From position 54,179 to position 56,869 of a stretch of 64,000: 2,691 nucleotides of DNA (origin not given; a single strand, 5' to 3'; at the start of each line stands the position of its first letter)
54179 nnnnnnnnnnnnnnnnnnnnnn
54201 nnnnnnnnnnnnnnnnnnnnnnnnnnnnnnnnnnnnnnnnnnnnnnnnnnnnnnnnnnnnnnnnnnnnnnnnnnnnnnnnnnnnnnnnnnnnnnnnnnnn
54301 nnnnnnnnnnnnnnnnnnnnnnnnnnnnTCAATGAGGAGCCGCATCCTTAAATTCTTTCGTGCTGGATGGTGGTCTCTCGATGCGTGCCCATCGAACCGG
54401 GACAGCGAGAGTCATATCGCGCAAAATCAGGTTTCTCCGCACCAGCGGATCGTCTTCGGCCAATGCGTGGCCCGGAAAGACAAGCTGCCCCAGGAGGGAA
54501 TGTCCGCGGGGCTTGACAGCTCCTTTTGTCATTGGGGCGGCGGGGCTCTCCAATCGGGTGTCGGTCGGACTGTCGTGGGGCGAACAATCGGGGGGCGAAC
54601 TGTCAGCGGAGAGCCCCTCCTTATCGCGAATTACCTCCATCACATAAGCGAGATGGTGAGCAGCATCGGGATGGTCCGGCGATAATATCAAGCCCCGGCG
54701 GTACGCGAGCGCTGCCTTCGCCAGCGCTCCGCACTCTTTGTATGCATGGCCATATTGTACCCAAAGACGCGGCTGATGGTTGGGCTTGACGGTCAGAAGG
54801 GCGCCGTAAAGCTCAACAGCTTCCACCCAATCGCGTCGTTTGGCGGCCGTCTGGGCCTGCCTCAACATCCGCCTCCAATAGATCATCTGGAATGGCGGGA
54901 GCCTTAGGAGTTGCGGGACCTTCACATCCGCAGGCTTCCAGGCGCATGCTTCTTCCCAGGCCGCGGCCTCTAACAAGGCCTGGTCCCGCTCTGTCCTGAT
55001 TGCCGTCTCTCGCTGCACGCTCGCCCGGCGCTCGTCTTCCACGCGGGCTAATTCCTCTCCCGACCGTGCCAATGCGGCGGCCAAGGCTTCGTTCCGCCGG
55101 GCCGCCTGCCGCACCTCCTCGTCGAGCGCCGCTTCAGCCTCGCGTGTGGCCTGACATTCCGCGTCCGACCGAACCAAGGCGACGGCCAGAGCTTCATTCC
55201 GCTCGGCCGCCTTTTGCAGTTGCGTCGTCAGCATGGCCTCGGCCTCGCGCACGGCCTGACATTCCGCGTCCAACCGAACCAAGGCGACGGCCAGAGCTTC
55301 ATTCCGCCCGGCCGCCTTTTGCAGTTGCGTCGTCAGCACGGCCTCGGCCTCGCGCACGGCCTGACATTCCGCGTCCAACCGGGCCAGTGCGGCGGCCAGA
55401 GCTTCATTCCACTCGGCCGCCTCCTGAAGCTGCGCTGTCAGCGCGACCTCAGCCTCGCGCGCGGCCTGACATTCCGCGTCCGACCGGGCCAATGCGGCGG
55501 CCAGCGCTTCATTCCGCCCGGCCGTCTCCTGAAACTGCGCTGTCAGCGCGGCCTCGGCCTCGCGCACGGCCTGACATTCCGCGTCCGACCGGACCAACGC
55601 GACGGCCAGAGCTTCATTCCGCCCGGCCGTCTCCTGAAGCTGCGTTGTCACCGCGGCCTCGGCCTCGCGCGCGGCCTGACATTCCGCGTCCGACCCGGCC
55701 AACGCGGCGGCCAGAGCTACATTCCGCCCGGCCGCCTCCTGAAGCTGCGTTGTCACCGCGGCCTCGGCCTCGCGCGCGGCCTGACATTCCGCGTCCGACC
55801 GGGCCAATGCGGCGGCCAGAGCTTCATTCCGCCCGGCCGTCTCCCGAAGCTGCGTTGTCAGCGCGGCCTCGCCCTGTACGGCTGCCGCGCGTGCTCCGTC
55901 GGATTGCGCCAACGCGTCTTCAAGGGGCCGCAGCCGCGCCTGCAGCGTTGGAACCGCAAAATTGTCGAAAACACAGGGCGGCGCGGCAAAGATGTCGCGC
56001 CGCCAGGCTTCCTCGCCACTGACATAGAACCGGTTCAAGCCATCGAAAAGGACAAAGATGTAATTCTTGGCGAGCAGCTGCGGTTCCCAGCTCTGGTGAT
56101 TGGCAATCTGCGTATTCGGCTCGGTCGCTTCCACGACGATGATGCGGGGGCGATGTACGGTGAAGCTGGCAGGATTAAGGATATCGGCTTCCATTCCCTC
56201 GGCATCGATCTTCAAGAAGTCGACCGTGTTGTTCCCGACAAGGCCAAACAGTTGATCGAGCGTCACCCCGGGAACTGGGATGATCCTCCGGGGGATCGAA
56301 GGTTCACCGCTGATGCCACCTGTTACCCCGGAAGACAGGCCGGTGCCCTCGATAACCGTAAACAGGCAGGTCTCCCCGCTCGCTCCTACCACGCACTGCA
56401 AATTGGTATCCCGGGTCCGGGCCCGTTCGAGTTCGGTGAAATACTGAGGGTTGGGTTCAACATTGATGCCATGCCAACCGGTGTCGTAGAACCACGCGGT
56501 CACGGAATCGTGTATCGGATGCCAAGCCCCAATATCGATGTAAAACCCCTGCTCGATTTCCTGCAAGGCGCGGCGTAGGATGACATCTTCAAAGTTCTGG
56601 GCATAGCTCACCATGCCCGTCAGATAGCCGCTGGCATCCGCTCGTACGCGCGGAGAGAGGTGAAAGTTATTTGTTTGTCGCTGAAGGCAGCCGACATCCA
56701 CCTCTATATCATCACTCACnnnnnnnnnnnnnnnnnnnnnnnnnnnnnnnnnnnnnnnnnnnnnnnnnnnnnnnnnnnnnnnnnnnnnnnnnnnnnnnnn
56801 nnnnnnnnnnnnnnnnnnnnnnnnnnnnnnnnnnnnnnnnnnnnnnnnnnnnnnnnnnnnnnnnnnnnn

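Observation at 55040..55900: Eight near-perfect 105-bp tandem repeats encode the coiled-coil: a built-in length-variable module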

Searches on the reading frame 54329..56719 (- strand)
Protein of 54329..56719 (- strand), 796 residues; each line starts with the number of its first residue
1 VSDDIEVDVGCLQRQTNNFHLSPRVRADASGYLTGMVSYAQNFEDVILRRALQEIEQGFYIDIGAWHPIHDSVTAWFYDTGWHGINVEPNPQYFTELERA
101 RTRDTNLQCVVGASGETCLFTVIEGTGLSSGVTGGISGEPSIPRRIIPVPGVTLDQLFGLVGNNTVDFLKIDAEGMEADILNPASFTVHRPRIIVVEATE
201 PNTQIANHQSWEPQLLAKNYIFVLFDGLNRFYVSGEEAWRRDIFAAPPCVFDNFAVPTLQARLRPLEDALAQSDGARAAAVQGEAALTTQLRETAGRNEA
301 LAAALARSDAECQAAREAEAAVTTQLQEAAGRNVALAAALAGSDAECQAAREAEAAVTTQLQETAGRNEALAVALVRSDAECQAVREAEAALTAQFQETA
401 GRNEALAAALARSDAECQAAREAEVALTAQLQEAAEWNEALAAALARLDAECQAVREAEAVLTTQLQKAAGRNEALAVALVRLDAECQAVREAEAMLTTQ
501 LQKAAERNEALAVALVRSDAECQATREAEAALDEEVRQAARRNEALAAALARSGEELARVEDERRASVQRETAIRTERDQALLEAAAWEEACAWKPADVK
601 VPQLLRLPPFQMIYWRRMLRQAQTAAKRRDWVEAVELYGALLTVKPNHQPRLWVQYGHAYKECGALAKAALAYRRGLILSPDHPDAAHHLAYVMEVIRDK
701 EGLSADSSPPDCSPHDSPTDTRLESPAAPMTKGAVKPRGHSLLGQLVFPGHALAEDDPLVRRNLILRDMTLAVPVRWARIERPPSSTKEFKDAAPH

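Call 7: search_protein_families(library=pfam, proteins=[window:54329-56719:-], max_evalue=0.01)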
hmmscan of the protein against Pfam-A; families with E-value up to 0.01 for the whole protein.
window:54329-56719:- (796 aa): 4 families
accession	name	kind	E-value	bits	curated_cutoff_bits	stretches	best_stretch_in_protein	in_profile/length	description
PF05050.19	Methyltransf_21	-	8.3e-23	81.8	22.7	1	62-221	1-172/173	Methyltransferase FkbM domain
PF07719.23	TPR_2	-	5.3e-06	26.6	27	0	651-683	2-34/34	Tetratricopeptide repeat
PF13428.12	TPR_14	-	0.00021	22.1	23.5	1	650-692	1-43/44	Tetratricopeptide repeat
PF13414.12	TPR_11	-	0.00043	20.3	26.8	1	657-694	1-38/42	TPR repeat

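Call 12: find_homologous_proteins(query=window:54329-56719:-, max_evalue=1e-10)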
Query window:54329-56719:- (796 aa): 249 proteins with E <= 1e-10 among 8000 candidates; the best 120 are listed.
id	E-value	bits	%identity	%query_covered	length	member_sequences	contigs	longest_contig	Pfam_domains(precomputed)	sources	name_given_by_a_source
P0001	0.0e+0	1743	100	100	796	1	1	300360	PF05050.20,PF07719.24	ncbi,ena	-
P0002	1.0e-128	449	49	52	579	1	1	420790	PF05050.20,PF07719.24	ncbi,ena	-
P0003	3.2e-103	365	52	36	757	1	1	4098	PF14559.13,PF13431.13,PF13414.13,PF05050.20,PF00515.35,PF13432.13,PF13428.13,PF13181.13,PF07719.24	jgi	jgi:FkbM family methyltransferase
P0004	1.4e-102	363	56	30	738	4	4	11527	PF13431.13,PF23914.2,PF13414.13,PF13371.13,PF05050.20,PF00515.35,PF13432.13,PF13428.13,PF13181.13,PF07719.24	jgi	jgi:FkbM family methyltransferase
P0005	1.1e-101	360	56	32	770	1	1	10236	PF14559.13,PF24575.2,PF13431.13,PF13414.13,PF13371.13,PF05050.20,PF00515.35,PF13432.13,PF13428.13,PF13181.13,PF07719.24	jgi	jgi:FkbM family methyltransferase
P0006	5.4e-101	357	52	35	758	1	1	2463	PF14559.13,PF24575.2,PF13431.13,PF13414.13,PF05050.20,PF00515.35,PF13432.13,PF13428.13,PF13181.13,PF07719.24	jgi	jgi:FkbM family methyltransferase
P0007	3.1e-100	355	32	25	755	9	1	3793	PF14559.13,PF24575.2,PF13431.13,PF13414.13,PF05050.20,PF00515.35,PF13432.13,PF13428.13,PF13181.13,PF07719.24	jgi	jgi:FkbM family methyltransferase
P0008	1.1e-99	353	41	10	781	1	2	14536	PF13431.13,PF13414.13,PF05050.20,PF00515.35,PF13432.13,PF13428.13,PF13181.13,PF07719.24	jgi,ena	jgi:FkbM family methyltransferase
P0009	2.0e-99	352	52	35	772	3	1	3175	PF14559.13,PF24575.2,PF13431.13,PF13414.13,PF05050.20,PF00515.35,PF13432.13,PF13428.13,PF13181.13,PF07719.24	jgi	jgi:FkbM family methyltransferase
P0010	1.1e-95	340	53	32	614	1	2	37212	PF13431.13,PF13414.13,PF05050.20,PF00515.35,PF13432.13,PF13181.13,PF07719.24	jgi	jgi:FkbM family methyltransferase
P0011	2.3e-94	335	42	50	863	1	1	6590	PF14559.13,PF13431.13,PF05050.20,PF00515.35,PF13181.13,PF07719.24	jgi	jgi:FkbM family methyltransferase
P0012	5.5e-91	324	53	31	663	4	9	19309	PF14559.13,PF24575.2,PF13431.13,PF23914.2,PF13414.13,PF05050.20,PF00515.35,PF13432.13,PF13428.13,PF13181.13,PF07719.24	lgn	-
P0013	1.1e-90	323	56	33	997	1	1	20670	PF13431.13,PF13414.13,PF05050.20,PF00515.35,PF13432.13,PF13428.13,PF13181.13,PF07719.24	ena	-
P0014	1.7e-90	323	55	30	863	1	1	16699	PF24575.2,PF13431.13,PF13414.13,PF05050.20,PF00515.35,PF24161.2,PF13181.13,PF07719.24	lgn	-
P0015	2.1e-90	322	42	49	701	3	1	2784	PF13431.13,PF05050.20,PF00515.35,PF13181.13,PF07719.24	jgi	jgi:FkbM family methyltransferase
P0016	1.6e-89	319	44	48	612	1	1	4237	PF13431.13,PF05050.20,PF00515.35,PF13424.13,PF13181.13,PF07719.24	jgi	jgi:FkbM family methyltransferase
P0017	2.7e-89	319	51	33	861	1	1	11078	PF13431.13,PF23914.2,PF13414.13,PF14559.13,PF24575.2,PF05050.20,PF00515.35,PF13432.13,PF19220.7,PF24161.2,PF13181.13,PF07719.24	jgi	jgi:FkbM family methyltransferase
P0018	2.4e-87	312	56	30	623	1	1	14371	PF05050.20,PF13181.13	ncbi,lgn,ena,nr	ncbi:MAG TPA: FkbM family methyltransferase [Stellaceae bacterium]|nr:FkbM family methyltransferase 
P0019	6.6e-87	311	56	29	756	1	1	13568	PF13431.13,PF13414.13,PF05050.20,PF13432.13,PF13428.13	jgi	jgi:FkbM family methyltransferase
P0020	2.3e-85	306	42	53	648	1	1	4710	PF05050.20,PF00515.35,PF13181.13,PF07719.24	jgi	jgi:FkbM family methyltransferase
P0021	1.9e-72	263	37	69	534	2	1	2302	PF05050.20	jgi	jgi:FkbM family methyltransferase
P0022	3.3e-70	255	33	85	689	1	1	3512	PF14559.13,PF13431.13,PF13414.13,PF05050.20,PF13432.13,PF13181.13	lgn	-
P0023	4.4e-68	248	33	85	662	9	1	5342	PF14559.13,PF13431.13,PF13414.13,PF05050.20,PF00515.35,PF13424.13,PF13176.13,PF13432.13,PF13428.13,PF13181.13,PF07719.24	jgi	jgi:FkbM family methyltransferase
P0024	6.6e-66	241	33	84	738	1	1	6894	PF13431.13,PF13414.13,PF05050.20,PF00515.35,PF13181.13,PF07719.24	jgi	jgi:FkbM family methyltransferase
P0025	1.4e-64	237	46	33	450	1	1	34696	PF05050.20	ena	-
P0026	2.3e-64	236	51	28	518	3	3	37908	PF05050.20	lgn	-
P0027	1.0e-63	234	52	28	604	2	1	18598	PF05050.20,PF05575.17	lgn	-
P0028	1.7e-62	230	51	28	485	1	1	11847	PF05050.20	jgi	jgi:FkbM family methyltransferase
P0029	1.8e-62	230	53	28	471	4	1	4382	PF21496.3,PF05050.20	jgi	jgi:FkbM family methyltransferase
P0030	2.3e-62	230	38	53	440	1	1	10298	PF05050.20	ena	-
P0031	2.8e-62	229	34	69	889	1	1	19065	PF13414.13,PF05050.20,PF07719.24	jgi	jgi:FkbM family methyltransferase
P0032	7.9e-62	228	46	32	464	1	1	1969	PF05050.20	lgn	-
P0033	8.9e-59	218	51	28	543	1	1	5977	PF05050.20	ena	-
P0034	1.4e-56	210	38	47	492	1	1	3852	PF05050.20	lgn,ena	-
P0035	8.3e-55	205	38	47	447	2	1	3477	PF05050.20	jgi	jgi:FkbM family methyltransferase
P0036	2.0e-54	203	49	28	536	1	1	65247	PF05050.20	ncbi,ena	-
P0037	1.6e-53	200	48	28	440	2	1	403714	PF05050.20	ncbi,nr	ncbi:MAG: FkbM family methyltransferase [Actinomycetota bacterium]|nr:FkbM family methyltransferase 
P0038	3.7e-53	199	45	28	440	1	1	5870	PF05050.20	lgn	-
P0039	4.7e-53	199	47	28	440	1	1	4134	PF05050.20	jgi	jgi:FkbM family methyltransferase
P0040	6.2e-53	198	44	35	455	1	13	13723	PF05050.20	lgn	-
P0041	1.9e-52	197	36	49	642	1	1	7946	PF05050.20,PF13946.12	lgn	-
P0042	2.5e-52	196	47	28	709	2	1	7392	PF00534.27,PF05050.20,PF20706.4,PF13692.13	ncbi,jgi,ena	jgi:FkbM family methyltransferase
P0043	8.3e-52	195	33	71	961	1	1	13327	PF05050.20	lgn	-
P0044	2.6e-51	193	38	41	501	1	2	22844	PF05050.20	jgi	jgi:FkbM family methyltransferase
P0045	2.7e-51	193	45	28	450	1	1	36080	PF05050.20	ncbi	-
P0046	2.8e-51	193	48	28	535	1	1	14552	PF05050.20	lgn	-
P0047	4.0e-51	192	40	46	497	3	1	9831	PF05050.20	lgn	-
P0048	5.2e-51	192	37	45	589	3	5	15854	PF05050.20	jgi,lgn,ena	-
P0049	5.9e-51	192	43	32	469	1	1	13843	PF05050.20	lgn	-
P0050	1.3e-50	191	44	28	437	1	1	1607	PF05050.20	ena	-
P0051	1.6e-50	190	46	29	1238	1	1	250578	PF00534.27,PF05050.20,PF20706.4,PF13692.13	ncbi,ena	-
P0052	2.0e-50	190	44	32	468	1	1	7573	PF05050.20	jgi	jgi:FkbM family methyltransferase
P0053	2.7e-50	190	38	44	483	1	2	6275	PF05050.20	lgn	-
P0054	2.7e-50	190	37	50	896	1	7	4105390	PF05050.20,PF13946.12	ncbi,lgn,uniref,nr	ncbi:FkbM family methyltransferase [Burkholderia glumae]|uniref:FkbM family methyltransferase n=1 Ta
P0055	3.0e-50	190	39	51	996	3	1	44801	PF05050.20,PF13946.12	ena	-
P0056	4.3e-50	189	47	28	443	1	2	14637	PF05050.20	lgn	-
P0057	6.6e-50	188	44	29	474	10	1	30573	PF05050.20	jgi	jgi:FkbM family methyltransferase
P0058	7.3e-50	188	43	28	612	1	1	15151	PF05050.20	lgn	-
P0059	1.0e-49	188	39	39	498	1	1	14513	PF05050.20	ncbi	-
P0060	1.2e-49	187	42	36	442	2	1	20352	PF05050.20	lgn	-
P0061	1.3e-49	187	44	32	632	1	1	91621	PF05050.20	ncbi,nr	ncbi:MAG: FkbM family methyltransferase [Hyphomicrobium sp.]|nr:FkbM family methyltransferase [Hypho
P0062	1.5e-49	187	47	28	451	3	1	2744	PF05050.20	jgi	jgi:FkbM family methyltransferase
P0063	1.9e-49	187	40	37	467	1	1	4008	PF05050.20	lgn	-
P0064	2.0e-49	187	44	28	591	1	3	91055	PF05050.20,PF13946.12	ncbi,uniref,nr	ncbi:hypothetical protein DGG96_11850 [Legionella qingyii]|uniref:FkbM family methyltransferase n=1 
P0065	3.0e-49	186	45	28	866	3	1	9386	PF05050.20,PF13946.12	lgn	-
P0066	3.2e-49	186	40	35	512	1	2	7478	PF05050.20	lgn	-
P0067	3.3e-49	186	34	45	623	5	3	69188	PF05050.20,PF13946.12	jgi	jgi:FkbM family methyltransferase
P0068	4.3e-49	186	46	28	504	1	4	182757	PF05050.20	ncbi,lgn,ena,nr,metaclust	ncbi:MAG: hypothetical protein A3E01_10895 [Gammaproteobacteria bacterium RIFCSPHIGHO2_12_FULL_63_22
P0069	4.8e-49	186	34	65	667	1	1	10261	PF25986.1,PF05050.20,PF27605.1,PF24161.2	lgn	-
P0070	5.2e-49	185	39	46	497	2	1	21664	PF05050.20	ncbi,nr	ncbi:MAG: FkbM family methyltransferase [Gammaproteobacteria bacterium]|nr:FkbM family methyltransfe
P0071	5.6e-49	185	46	28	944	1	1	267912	PF00534.27,PF05050.20,PF20706.4,PF13692.13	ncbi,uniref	ncbi:FkbM family methyltransferase [Roseomonas elaeocarpi]|uniref:FkbM family methyltransferase n=1 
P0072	7.4e-49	185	47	28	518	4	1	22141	PF05050.20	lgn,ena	-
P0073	9.5e-49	185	45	28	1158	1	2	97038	PF00534.27,PF05050.20,PF13692.13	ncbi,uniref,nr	ncbi:FkbM family methyltransferase [Billgrantia kenyensis]|uniref:FkbM family methyltransferase n=1 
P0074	1.0e-48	184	43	27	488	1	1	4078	PF05050.20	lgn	-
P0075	1.3e-48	184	45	28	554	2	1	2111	PF05050.20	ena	-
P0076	1.4e-48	184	43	30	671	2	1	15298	PF05050.20,PF00535.33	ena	-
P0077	1.4e-48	184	44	29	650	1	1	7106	PF13489.13,PF05050.20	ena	-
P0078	1.4e-48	184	36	46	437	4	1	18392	PF05050.20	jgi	jgi:FkbM family methyltransferase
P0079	1.4e-48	184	45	32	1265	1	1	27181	PF00534.27,PF05050.20,PF20706.4,PF13692.13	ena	-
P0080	1.6e-48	184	44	35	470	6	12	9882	PF05050.20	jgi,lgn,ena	-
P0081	1.8e-48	184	43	29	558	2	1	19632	PF05050.20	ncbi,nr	ncbi:MAG: FkbM family methyltransferase [Massilia sp.]|nr:FkbM family methyltransferase [Massilia sp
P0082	1.8e-48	184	46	27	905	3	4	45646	PF00534.27,PF05050.20,PF13692.13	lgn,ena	-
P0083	1.8e-48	184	38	50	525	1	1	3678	PF05050.20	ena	-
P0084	1.9e-48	184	46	28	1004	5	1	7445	PF00534.27,PF05050.20,PF13692.13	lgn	-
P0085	2.0e-48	183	40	39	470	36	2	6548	PF05050.20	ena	-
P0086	2.2e-48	183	45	28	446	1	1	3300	PF05050.20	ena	-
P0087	3.1e-48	183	36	47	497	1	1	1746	PF05050.20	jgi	jgi:FkbM family methyltransferase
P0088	3.3e-48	183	44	28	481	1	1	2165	PF05050.20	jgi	jgi:FkbM family methyltransferase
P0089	3.4e-48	183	45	28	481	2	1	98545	PF05050.20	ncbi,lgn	-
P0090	4.1e-48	182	46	28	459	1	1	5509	PF05050.20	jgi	jgi:FkbM family methyltransferase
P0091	4.2e-48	182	36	42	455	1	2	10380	PF05050.20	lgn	-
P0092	5.0e-48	182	45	28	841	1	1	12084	PF05050.20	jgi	jgi:FkbM family methyltransferase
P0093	5.0e-48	182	46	28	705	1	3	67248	PF05050.20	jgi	jgi:FkbM family methyltransferase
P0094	6.8e-48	182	45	28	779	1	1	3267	PF00534.27,PF05050.20,PF13692.13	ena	-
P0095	1.0e-47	181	46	28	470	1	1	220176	PF05050.20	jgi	jgi:FkbM family methyltransferase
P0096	1.1e-47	181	48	28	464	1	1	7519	PF05050.20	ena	-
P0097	1.2e-47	181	42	37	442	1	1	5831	PF05050.20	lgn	-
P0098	1.3e-47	181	45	27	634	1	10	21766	PF13489.13,PF05050.20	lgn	-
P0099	1.4e-47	181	35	42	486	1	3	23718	PF05050.20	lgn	-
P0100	1.8e-47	180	44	28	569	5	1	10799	PF05050.20,PF03567.21,PF06990.17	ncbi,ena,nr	ncbi:MAG: hypothetical protein DRI32_00670 [Chloroflexi bacterium]|nr:MAG: hypothetical protein DRI3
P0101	2.1e-47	180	45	28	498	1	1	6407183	PF05050.20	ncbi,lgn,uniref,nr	ncbi:FkbM family methyltransferase [Skermanella mucosa]|uniref:FkbM family methyltransferase n=1 Tax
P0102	2.8e-47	180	39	40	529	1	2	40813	PF05050.20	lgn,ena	-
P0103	2.8e-47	180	44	27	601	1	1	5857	PF05050.20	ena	-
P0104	3.2e-47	179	44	28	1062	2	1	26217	PF05050.20,PF13946.12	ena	-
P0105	4.2e-47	179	45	28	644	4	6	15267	PF05050.20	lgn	-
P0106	5.3e-47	179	44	28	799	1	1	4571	PF05050.20,PF13946.12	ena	-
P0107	6.0e-47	179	41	35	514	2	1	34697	PF05050.20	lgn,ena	-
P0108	7.2e-47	178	37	39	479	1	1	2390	PF05050.20,PF19220.7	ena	-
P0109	7.4e-47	178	45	28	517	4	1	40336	PF05050.20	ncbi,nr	ncbi:MAG TPA: FkbM family methyltransferase [Pseudoxanthomonas sp.]|nr:FkbM family methyltransferase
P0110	7.6e-47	178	38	42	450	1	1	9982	PF05050.20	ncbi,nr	ncbi:MAG TPA: FkbM family methyltransferase [Telluria sp.]|nr:FkbM family methyltransferase [Telluri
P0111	8.4e-47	178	44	28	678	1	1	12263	PF05050.20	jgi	jgi:FkbM family methyltransferase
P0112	1.1e-46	178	37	38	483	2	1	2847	PF05050.20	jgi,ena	jgi:FkbM family methyltransferase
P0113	1.1e-46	178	44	28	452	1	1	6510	PF05050.20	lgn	-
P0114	1.2e-46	178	45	28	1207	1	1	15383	PF00534.27,PF05050.20,PF13946.12,PF13692.13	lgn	-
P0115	1.3e-46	177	46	28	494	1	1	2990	PF05050.20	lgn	-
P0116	1.4e-46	177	46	28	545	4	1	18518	PF05050.20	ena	-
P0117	1.6e-46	177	38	35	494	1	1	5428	PF05050.20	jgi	jgi:FkbM family methyltransferase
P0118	1.6e-46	177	45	28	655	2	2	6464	PF00534.27,PF05050.20,PF13439.13,PF20706.4,PF13692.13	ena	-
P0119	1.8e-46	177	43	28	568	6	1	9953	PF05050.20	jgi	jgi:FkbM family methyltransferase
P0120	2.0e-46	177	42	28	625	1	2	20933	PF05050.20,PF13946.12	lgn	-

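Call 14: find_encoding_contigs(protein=P0002, flank=10000, max_places=3)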
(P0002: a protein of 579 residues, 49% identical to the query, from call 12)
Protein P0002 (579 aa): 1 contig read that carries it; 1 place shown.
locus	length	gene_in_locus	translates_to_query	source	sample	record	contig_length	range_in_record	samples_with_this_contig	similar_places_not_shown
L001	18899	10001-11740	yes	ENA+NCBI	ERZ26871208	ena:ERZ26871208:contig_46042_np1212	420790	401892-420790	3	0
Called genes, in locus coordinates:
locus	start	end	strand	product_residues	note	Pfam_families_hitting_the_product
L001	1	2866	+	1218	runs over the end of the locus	PF07642:BBP2, PF07715:Plug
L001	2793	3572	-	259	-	-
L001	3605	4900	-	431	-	-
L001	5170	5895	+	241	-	PF13946:DUF4214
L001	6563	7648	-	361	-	-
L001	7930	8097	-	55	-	PF00872:Transposase_mut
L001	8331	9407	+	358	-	-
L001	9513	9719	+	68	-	PF01527:HTH_Tnp_1 (weak)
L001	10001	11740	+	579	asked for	PF05050:Methyltransf_21, PF07719:TPR_2 (faint)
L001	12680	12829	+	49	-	PF18919:DUF5670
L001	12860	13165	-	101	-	PF13840:ACT_7, PF22468:ACT_9, PF01842:ACT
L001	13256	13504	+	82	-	-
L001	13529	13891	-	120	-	PF00696:AA_kinase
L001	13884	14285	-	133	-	PF00696:AA_kinase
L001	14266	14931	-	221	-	PF02224:Cytidylate_kin, PF13189:Cytidylate_kin2, PF13238:AAA_18 (weak), PF13671:AAA_33 (weak), PF01202:SKI (faint), PF13207:AAA_17 (faint)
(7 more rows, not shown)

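Call 15: find_encoding_contigs(protein=P0001, flank=10000, max_places=5)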
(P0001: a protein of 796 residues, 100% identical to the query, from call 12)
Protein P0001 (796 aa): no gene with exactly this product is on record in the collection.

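Call 21: find_encoding_contigs(protein=P0010, flank=10000, max_places=2)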
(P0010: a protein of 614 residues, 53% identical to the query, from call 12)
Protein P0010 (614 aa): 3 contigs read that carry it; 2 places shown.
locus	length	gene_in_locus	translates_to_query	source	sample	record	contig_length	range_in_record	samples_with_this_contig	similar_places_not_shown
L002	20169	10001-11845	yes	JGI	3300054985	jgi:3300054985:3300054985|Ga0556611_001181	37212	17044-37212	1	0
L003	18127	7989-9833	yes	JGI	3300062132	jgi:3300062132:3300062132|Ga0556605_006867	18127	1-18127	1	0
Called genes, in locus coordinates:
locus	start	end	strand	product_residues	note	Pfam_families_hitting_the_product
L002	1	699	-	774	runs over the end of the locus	PF01315:Ald_Xan_dh_C, PF02738:MoCoBD_1, PF20256:MoCoBD_2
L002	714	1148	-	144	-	PF01850:PIN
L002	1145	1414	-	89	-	PF04014:MazE_antitoxin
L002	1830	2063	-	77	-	PF01315:Ald_Xan_dh_C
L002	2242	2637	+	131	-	PF05973:Gp49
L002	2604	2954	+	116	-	PF13744:HTH_37, PF13560:HTH_31 (weak), PF01381:HTH_3 (weak)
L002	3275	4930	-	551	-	PF12708:Pect-lyase_RHGA_epim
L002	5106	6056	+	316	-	PF13489:Methyltransf_23, PF08241:Methyltransf_11, PF08242:Methyltransf_12, PF13649:Methyltransf_25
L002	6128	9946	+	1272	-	PF00534:Glycos_transf_1, PF13692:Glyco_trans_1_4, PF20706:GT4-conflict, PF00534:Glycos_transf_1, PF20706:GT4-conflict, PF13692:Glyco_trans_1_4, PF00534:Glycos_transf_1, PF13692:Glyco_trans_1_4, +2 more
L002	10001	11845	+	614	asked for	PF05050:Methyltransf_21, PF07719:TPR_2 (faint), PF00515:TPR_1 (faint), PF13181:TPR_8 (faint), PF13414:TPR_11 (faint), PF13431:TPR_17 (faint), PF13432:TPR_16 (weak)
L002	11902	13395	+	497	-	-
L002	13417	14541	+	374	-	PF05050:Methyltransf_21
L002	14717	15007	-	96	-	-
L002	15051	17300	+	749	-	PF00515:TPR_1 (faint), PF07719:TPR_2 (faint), PF13414:TPR_11 (faint), PF13424:TPR_12 (faint), PF13428:TPR_14 (faint), PF13181:TPR_8 (weak), PF00534:Glycos_transf_1, PF13692:Glyco_trans_1_4, +1 more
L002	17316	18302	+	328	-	PF13489:Methyltransf_23, PF05175:MTS (faint), PF08241:Methyltransf_11, PF08242:Methyltransf_12, PF13649:Methyltransf_25, PF13847:Methyltransf_31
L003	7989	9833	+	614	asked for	PF05050:Methyltransf_21, PF07719:TPR_2 (faint), PF00515:TPR_1 (faint), PF13181:TPR_8 (faint), PF13414:TPR_11 (faint), PF13431:TPR_17 (faint), PF13432:TPR_16 (weak)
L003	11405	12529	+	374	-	PF05050:Methyltransf_21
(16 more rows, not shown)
